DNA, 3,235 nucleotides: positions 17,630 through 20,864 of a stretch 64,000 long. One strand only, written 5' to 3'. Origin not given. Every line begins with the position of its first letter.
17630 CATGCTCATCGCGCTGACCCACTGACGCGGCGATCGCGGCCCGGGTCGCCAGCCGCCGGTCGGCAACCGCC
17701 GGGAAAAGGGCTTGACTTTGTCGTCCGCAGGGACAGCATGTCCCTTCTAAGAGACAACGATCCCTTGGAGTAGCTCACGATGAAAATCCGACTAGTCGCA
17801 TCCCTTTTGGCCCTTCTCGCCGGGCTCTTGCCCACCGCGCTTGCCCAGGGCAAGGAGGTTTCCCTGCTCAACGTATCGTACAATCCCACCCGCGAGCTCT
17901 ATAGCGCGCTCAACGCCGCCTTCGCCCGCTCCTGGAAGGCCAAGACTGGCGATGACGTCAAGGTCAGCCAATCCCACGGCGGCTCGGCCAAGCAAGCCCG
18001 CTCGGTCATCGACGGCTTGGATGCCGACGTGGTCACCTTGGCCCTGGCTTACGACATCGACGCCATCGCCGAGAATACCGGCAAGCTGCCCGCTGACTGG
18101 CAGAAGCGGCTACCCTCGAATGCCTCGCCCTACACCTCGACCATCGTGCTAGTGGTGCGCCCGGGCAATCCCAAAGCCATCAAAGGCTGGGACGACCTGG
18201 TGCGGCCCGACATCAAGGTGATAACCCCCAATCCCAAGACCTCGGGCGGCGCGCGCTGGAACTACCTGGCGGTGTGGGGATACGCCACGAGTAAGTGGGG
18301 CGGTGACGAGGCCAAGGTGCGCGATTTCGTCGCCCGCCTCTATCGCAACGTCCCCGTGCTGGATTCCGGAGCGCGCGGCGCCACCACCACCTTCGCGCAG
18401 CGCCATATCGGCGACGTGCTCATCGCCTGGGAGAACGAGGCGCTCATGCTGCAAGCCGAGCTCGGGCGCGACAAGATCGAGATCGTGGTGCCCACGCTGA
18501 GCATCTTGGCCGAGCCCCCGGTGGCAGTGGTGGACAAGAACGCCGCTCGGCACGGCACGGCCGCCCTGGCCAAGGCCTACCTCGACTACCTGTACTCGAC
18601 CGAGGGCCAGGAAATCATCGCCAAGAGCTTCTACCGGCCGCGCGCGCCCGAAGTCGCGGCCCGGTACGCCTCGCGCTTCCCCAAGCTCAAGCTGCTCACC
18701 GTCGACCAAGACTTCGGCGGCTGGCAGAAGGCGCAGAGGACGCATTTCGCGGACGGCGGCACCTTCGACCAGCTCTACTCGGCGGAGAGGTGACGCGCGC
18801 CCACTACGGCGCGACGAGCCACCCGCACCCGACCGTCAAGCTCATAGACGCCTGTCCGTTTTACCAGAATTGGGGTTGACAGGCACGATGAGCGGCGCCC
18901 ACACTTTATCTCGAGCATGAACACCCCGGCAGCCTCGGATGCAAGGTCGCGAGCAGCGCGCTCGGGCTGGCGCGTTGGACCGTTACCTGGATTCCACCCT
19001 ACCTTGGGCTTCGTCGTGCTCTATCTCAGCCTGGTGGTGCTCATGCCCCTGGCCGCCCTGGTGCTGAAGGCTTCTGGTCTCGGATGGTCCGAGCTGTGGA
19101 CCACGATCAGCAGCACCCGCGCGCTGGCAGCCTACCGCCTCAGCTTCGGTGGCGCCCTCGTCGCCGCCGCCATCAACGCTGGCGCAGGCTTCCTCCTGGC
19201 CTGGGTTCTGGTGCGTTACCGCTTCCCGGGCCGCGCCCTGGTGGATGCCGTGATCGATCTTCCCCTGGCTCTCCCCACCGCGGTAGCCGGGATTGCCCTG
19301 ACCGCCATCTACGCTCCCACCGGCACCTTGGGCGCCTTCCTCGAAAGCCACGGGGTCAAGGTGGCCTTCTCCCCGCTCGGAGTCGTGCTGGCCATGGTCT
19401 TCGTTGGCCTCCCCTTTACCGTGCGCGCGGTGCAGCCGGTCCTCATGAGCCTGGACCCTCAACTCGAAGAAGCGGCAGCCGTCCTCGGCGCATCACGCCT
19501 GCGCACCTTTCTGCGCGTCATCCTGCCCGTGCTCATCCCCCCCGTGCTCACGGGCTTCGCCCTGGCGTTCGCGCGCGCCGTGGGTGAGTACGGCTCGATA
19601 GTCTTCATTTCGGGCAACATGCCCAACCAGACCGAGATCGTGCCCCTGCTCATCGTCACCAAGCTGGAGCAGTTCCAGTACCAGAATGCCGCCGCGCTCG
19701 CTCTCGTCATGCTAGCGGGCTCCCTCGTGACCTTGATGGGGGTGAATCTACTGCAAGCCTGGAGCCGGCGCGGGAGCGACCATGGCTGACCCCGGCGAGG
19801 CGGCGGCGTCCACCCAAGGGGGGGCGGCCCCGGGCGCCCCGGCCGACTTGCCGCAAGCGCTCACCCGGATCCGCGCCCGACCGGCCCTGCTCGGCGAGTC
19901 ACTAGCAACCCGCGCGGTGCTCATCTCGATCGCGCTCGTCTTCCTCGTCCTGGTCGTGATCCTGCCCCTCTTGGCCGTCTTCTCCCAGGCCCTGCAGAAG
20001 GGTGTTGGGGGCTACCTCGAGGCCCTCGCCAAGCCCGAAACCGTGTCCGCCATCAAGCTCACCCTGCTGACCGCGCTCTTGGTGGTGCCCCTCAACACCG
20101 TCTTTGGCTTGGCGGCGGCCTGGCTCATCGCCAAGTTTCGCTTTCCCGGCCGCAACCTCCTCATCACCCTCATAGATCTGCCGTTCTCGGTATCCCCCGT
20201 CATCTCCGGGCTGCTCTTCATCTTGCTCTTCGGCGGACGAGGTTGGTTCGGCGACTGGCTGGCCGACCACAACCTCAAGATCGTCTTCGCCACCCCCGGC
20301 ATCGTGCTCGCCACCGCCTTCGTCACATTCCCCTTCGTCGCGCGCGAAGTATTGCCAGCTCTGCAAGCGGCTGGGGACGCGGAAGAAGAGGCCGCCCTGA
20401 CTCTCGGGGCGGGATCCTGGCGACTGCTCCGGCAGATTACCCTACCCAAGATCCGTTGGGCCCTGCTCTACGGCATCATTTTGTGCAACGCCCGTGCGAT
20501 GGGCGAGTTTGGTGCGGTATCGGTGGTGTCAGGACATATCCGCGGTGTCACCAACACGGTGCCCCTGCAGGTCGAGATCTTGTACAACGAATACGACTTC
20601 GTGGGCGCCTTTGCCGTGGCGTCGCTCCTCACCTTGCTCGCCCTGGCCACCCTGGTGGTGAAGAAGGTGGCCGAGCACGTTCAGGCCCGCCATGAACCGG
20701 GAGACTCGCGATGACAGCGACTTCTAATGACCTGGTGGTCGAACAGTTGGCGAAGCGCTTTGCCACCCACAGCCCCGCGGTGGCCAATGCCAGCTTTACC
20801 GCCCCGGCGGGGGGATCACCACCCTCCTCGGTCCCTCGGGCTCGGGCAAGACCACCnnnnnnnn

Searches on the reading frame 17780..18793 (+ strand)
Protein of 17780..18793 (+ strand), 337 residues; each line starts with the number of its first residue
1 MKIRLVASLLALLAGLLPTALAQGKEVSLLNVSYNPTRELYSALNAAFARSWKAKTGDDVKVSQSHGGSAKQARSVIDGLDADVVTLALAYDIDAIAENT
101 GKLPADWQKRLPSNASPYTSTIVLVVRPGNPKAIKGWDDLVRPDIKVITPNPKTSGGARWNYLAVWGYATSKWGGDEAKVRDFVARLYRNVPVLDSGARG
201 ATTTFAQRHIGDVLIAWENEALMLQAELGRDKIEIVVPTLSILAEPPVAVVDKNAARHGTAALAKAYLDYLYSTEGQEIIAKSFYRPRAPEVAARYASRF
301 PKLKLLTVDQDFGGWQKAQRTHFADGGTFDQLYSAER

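Call 31: search_protein_families(library=pfam, proteins=[window:17780-18793:+], max_evalue=0.001)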
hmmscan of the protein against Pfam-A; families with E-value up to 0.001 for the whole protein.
window:17780-18793:+ (337 aa): 4 families
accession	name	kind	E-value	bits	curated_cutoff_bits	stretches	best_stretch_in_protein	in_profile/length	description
PF13531.11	SBP_bac_11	-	2.8e-38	132.4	25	1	43-286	12-227/227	Bacterial extracellular solute-binding protein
PF01547.30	SBP_bac_1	-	2e-17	64.6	26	1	37-278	4-307/307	Bacterial extracellular solute-binding protein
PF13343.11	SBP_bac_6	-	1.5e-10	41.4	24.6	1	135-295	81-227/245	Bacterial extracellular solute-binding protein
PF12727.12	PBP_like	-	0.00029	20.5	27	1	120-152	69-101/193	PBP superfamily domain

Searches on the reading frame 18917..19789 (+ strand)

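Call 31: search_protein_families(library=pfam, proteins=[window:18917-19789:+], max_evalue=0.001)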
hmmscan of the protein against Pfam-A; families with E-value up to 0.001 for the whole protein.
window:18917-19789:+ (290 aa): 1 family
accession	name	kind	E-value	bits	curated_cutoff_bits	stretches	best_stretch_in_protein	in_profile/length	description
PF00528.27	BPD_transp_1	-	2.9e-19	70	26.4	1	90-283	4-178/184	Binding-protein-dependent transport system inner membrane component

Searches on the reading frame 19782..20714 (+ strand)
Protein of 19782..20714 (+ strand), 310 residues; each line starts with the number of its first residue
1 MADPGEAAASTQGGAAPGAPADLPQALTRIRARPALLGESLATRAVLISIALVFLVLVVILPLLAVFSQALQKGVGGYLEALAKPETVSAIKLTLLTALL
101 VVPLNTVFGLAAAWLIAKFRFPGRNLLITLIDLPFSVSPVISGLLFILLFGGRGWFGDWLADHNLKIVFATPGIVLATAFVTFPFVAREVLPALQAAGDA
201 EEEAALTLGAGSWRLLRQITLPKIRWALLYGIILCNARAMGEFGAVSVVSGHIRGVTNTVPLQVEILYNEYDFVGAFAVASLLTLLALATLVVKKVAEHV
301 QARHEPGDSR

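Call 32: search_protein_families(library=pfam, proteins=[window:19782-20714:+], max_evalue=0.001)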
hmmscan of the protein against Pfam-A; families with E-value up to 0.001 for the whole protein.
window:19782-20714:+ (310 aa): 1 family
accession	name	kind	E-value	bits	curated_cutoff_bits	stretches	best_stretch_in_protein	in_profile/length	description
PF00528.27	BPD_transp_1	-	2.5e-10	40.8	26.4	1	108-293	4-175/184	Binding-protein-dependent transport system inner membrane component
